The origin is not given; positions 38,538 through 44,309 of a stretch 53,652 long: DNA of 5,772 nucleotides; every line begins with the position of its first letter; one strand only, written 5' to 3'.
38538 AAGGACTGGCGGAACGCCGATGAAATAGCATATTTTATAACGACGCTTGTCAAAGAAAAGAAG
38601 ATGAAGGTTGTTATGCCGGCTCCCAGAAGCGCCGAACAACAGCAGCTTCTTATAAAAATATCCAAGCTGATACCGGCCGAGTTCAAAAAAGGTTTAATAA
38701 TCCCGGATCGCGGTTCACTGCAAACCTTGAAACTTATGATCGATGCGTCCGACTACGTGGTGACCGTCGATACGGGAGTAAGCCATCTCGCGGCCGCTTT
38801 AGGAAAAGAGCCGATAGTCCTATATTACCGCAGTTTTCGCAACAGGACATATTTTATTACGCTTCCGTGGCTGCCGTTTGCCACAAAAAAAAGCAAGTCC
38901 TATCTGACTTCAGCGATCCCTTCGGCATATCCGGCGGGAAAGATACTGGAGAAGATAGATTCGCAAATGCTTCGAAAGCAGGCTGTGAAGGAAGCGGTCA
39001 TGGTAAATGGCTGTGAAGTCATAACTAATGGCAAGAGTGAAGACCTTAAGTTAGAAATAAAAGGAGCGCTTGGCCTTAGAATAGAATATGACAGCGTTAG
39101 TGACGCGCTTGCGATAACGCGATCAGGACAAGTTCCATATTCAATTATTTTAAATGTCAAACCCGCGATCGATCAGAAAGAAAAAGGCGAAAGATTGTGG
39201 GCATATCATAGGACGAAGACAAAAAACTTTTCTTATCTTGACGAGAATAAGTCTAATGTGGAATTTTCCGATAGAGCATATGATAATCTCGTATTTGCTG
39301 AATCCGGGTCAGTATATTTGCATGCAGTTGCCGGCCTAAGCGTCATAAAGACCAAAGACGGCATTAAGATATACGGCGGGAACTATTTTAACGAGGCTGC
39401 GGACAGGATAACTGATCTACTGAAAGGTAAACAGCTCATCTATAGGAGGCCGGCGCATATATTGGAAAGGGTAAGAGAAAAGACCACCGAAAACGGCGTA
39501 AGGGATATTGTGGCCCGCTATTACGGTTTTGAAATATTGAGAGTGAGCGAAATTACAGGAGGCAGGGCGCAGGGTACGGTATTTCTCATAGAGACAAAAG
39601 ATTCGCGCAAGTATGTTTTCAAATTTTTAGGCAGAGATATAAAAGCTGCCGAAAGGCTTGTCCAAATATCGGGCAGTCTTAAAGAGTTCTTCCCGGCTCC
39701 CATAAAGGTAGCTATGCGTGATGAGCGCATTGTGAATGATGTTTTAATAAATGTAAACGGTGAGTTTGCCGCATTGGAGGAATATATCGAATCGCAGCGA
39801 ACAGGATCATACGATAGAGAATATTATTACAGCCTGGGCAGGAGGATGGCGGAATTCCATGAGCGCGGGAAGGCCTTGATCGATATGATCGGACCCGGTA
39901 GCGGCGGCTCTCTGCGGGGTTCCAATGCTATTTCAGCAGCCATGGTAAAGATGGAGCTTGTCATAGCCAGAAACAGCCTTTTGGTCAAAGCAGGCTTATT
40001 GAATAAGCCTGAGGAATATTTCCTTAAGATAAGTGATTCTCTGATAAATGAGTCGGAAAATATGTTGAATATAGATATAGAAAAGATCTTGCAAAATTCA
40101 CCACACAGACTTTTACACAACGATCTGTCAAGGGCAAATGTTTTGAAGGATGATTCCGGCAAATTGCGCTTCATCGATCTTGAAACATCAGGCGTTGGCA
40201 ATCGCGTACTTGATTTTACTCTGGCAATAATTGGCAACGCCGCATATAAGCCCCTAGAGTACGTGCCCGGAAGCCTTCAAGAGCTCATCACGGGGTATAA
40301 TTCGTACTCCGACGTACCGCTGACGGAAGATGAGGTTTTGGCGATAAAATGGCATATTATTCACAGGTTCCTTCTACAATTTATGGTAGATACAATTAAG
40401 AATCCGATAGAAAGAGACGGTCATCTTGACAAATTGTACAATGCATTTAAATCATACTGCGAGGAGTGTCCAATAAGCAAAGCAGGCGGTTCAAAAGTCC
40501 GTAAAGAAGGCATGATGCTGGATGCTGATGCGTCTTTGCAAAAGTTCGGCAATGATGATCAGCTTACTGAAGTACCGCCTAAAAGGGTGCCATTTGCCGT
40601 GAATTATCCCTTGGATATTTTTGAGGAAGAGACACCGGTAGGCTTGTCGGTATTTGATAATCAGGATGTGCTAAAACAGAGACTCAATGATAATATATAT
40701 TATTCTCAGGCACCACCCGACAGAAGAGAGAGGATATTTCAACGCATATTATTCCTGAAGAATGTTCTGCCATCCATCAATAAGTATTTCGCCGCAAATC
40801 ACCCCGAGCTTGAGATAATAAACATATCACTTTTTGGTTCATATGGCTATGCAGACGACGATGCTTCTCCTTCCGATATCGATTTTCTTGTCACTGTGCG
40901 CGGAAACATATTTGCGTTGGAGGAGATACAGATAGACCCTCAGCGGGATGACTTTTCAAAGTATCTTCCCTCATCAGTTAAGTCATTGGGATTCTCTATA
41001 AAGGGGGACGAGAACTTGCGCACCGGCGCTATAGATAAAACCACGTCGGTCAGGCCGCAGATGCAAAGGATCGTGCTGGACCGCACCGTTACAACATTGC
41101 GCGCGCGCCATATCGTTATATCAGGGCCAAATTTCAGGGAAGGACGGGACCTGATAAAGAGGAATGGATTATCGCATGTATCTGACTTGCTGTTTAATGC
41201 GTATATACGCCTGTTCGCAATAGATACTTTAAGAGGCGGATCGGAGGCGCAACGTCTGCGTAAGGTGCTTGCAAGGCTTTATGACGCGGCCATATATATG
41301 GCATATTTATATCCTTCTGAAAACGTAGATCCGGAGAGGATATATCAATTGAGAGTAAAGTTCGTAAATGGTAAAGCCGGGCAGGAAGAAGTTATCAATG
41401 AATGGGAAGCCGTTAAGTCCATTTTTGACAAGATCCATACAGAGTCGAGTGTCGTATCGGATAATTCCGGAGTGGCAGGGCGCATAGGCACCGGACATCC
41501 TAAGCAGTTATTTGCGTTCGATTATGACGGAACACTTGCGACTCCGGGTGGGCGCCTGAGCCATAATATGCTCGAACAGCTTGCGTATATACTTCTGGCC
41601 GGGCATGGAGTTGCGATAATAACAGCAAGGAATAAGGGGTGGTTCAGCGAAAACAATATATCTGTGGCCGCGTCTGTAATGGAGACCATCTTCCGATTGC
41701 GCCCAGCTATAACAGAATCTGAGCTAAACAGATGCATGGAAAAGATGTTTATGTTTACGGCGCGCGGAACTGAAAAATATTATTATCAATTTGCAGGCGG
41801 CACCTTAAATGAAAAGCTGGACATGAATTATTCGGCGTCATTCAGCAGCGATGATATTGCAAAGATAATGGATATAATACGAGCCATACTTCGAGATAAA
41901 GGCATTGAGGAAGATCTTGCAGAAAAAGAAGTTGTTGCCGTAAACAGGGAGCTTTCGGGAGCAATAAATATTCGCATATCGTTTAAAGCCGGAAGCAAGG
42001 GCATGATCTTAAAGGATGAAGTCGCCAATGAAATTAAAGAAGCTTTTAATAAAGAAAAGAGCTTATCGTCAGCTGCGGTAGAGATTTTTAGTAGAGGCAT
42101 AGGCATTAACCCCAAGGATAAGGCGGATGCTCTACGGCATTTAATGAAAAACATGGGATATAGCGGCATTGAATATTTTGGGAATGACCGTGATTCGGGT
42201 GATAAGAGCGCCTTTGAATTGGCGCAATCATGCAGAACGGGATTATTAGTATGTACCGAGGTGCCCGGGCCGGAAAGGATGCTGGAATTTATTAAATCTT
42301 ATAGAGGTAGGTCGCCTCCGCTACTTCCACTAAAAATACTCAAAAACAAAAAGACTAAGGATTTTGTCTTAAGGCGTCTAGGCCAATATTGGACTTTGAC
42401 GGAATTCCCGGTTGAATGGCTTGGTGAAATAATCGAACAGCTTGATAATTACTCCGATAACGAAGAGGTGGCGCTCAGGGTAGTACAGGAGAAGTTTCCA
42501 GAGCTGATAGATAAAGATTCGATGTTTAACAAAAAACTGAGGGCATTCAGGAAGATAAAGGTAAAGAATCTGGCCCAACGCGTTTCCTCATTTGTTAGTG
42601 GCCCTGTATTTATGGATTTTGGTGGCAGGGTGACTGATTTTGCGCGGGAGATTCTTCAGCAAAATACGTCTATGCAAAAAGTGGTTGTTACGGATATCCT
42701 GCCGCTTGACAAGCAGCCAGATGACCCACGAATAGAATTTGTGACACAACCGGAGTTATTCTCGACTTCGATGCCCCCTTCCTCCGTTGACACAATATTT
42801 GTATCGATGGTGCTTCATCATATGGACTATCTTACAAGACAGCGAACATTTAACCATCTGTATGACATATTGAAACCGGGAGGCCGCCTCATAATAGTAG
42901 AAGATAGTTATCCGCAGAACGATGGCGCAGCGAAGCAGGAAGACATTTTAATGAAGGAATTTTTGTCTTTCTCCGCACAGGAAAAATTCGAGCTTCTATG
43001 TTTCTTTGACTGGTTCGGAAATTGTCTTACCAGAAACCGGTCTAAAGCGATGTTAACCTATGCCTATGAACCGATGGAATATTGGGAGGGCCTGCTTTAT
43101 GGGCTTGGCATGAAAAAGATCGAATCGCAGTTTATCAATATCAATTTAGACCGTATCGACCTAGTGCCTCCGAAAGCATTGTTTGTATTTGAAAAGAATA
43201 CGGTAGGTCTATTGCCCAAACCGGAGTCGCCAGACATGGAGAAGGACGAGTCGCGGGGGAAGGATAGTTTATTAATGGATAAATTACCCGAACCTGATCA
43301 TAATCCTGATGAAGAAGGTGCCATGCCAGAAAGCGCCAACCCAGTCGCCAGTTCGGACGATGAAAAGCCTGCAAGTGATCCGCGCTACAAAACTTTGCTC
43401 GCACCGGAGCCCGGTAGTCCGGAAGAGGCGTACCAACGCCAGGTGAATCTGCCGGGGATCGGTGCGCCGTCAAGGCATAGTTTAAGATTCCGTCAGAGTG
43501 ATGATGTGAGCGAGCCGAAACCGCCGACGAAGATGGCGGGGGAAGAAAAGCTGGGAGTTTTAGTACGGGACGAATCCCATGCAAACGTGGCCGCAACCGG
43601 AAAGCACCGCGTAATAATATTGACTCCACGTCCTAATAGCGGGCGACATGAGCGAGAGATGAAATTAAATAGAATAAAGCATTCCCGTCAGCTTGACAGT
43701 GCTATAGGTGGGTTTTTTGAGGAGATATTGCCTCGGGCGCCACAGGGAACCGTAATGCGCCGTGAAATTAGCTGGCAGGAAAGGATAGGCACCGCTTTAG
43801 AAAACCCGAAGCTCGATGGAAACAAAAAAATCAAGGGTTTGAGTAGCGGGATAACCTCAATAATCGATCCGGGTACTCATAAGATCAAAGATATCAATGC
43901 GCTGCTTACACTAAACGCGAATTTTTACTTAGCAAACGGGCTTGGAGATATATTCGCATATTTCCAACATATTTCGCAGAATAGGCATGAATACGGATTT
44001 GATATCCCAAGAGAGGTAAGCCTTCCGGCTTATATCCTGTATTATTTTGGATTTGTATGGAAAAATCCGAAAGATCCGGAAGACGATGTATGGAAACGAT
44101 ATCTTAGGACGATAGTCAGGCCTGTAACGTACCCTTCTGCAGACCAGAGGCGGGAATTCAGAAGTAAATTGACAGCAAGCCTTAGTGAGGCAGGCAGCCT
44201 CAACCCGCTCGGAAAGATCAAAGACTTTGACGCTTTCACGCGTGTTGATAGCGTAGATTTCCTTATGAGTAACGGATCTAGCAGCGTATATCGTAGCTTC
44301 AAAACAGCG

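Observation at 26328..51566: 8,412-codon ORF that concatenates cytoplasmic-type enzymes and transcription factors in one frame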

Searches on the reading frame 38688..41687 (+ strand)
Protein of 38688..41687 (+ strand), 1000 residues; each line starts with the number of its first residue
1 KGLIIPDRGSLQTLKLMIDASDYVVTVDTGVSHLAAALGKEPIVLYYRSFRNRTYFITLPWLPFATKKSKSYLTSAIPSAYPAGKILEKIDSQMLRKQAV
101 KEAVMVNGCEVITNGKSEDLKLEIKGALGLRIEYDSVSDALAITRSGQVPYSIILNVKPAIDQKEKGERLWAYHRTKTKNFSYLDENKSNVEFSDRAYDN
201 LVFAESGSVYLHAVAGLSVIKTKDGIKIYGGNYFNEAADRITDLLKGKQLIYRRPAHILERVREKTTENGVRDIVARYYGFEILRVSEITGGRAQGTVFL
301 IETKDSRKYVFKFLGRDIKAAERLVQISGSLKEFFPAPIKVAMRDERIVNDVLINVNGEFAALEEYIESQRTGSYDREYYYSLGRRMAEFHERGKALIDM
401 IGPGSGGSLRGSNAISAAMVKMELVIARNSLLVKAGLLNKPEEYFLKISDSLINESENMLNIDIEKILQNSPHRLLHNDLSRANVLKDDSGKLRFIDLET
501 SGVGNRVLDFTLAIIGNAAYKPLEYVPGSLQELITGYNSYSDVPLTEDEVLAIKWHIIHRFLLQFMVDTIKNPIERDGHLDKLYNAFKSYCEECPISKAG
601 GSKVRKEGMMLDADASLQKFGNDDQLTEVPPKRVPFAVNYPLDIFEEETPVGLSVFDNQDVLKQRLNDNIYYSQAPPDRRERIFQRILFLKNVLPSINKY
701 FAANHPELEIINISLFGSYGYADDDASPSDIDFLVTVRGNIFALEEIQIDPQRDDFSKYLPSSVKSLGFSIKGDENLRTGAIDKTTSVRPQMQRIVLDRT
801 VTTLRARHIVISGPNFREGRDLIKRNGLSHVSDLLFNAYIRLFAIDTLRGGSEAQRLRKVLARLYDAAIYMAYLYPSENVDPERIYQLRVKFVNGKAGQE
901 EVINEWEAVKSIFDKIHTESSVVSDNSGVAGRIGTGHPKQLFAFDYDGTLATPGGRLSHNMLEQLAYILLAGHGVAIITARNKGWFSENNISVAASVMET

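Call 11: search_protein_families(library=pfam, proteins=[window:38688-41687:+], max_evalue=0.1)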
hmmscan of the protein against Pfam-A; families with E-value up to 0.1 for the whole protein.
window:38688-41687:+ (1000 aa): 6 families
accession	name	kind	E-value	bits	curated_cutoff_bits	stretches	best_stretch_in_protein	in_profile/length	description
PF01075.23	Glyco_transf_9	-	7.7e-07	29.1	22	1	10-55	173-218/247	Glycosyltransferase family 9 (heptosyltransferase)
PF01636.29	APH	-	5e-06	26.9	23.2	1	462-514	164-210/239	Phosphotransferase enzyme family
PF01633.27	Choline_kinase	-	0.00058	19.7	29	1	468-519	157-209/300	Choline/ethanolamine kinase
PF08282.18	Hydrolase_3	-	0.0051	17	20.9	1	942-983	1-42/255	haloacid dehalogenase-like hydrolase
PF18765.7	Polbeta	-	0.014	16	26.9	1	698-749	4-51/93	Polymerase beta, Nucleotidyltransferase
PF01909.29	NTP_transf_2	-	0.019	15.8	21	1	698-740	5-43/93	Nucleotidyltransferase domain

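Call 43: search_protein_families(library=ncbifam, proteins=[window:38688-41687:+], max_evalue=0.001)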
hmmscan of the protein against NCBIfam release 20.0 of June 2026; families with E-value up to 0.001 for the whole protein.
window:38688-41687:+ (1000 aa): 6 families
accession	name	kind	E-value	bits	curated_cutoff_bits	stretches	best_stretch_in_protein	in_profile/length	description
TIGR02193.1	heptsyl_trn_I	equivalog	1.9e-08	33.9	185.3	1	5-55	240-290/320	lipopolysaccharide heptosyltransferase I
TIGR02906.1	spore_CotS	subfamily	1.1e-07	31.1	172.7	1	296-554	10-267/314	CotS family spore coat protein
NF003558.0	PRK05231.1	equivalog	4.9e-05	22.5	271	0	458-554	172-267/322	homoserine kinase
TIGR01484.1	HAD-SF-IIB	subfamily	6.2e-05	23.2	41.8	1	941-982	1-43/221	HAD-IIB family hydrolase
NF008204.0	PRK10964.1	equivalog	8.9e-05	21.7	437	1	8-46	241-279/322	lipopolysaccharide heptosyltransferase RfaC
NF041256.1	GntI_guanitoxin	equivalog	0.00013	21.4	357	0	457-511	154-211/282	guanitoxin biosynthesis pre-guanitoxin N-oxide kinase GntI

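Call 102: search_protein_families(library=padloc, proteins=[window:38688-41687:+], max_evalue=0.00001)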
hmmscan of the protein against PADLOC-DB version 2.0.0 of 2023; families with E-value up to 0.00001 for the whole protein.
window:38688-41687:+ (1000 aa): 0 families

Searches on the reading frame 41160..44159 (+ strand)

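Call 11: search_protein_families(library=pfam, proteins=[window:41160-44159:+], max_evalue=0.1)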
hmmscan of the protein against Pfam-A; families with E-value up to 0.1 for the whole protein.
window:41160-44159:+ (1000 aa): 9 families
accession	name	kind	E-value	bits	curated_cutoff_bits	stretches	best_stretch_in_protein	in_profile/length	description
PF08242.18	Methyltransf_12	-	1.4e-06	29.3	30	1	485-577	1-98/98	Methyltransferase domain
PF13489.12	Methyltransf_23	-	1.6e-06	28.4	27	1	478-585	20-122/164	Methyltransferase domain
PF00891.24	Methyltransf_2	-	3.5e-06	26.9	22.3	1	453-591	36-176/210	O-methyltransferase domain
PF08241.18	Methyltransf_11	-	2e-05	25.6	21.2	1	530-579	48-95/95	Methyltransferase domain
PF08282.18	Hydrolase_3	-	3e-05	24.3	20.9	1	118-159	1-42/255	haloacid dehalogenase-like hydrolase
PF13649.12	Methyltransf_25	-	0.00053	21.1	27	1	522-575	45-97/97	Methyltransferase domain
PF01209.24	Ubie_methyltran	-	0.00098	19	20.1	1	443-602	10-174/233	ubiE/COQ5 methyltransferase family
PF20922.3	Anamorsin_N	-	0.0032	17.6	27.1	1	532-586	41-94/163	Anamorsin, N-terminal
PF01739.24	CheR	-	0.039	13.8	27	1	532-579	126-173/195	CheR methyltransferase, SAM binding domain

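Call 43: search_protein_families(library=ncbifam, proteins=[window:41160-44159:+], max_evalue=0.001)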
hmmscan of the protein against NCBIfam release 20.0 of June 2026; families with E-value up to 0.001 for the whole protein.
window:41160-44159:+ (1000 aa): 5 families
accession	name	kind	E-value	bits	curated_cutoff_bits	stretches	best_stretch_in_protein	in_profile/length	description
NF043040.1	corrin_prot_MT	hypoth_equivalog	5.7e-06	25.9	180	1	536-587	104-155/216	corrinoid protein-associated methyltransferase CpaM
TIGR01484.1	HAD-SF-IIB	subfamily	1.5e-05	25.2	41.8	1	117-158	1-43/221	HAD-IIB family hydrolase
TIGR00099.1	Cof-subfamily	subfamily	0.00017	21.3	137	0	117-159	1-43/256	Cof-type HAD-IIB family hydrolase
NF038261.1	rhodoquin_RquA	equivalog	0.00019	21.3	175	1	493-585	62-159/218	rhodoquinone biosynthesis methyltransferase RquA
NF001240.0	PRK00216.1-1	equivalog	0.00097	18.3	378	0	470-597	53-186/251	bifunctional demethylmenaquinone methyltransferase/2-methoxy-6-polyprenyl-1,4-benzoquinol methylase UbiE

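Call 102: search_protein_families(library=padloc, proteins=[window:41160-44159:+], max_evalue=0.00001)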
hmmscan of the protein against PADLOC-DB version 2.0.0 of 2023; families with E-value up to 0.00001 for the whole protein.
window:41160-44159:+ (1000 aa): 1 family
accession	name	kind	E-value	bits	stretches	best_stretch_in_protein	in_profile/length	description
PDLC04134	mad2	-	1.2e-07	28.9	1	520-610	336-425/492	mads_2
